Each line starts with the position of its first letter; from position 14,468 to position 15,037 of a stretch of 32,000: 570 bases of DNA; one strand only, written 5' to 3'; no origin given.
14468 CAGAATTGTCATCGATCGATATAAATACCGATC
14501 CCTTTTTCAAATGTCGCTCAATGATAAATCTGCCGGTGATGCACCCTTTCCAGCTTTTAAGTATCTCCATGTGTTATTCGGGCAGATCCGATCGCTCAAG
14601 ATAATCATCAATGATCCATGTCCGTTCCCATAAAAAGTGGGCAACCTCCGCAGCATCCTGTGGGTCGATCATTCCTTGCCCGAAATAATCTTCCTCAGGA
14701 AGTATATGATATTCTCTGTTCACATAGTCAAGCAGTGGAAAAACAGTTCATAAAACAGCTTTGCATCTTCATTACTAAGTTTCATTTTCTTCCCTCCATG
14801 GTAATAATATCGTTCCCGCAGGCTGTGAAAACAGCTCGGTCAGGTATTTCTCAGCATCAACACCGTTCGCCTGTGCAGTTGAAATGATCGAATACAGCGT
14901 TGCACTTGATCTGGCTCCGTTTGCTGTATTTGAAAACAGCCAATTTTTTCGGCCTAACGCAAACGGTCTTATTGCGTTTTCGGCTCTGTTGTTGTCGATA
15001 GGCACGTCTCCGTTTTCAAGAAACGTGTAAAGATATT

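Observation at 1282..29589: The array palindrome also occurs at four solitary intergenic sites, suggesting a dispersed centromere or a replicon-wide operator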

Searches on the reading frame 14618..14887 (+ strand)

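Call 40: search_protein_families(library=pfam, proteins=[window:14618-14887:+], max_evalue=0.1)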
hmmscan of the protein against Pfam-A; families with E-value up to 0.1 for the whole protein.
window:14618-14887:+ (89 aa): 1 family
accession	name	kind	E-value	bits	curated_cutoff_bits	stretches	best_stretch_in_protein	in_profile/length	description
PF05373.16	Pro_3_hydrox_C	-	0.012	16.3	25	1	15-58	15-58/101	L-proline 3-hydroxylase, C-terminal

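Call 46: search_protein_families(library=phrogs, proteins=[window:14618-14887:+], max_evalue=0.01)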
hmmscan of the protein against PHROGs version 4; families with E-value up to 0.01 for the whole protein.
window:14618-14887:+ (89 aa): 0 families
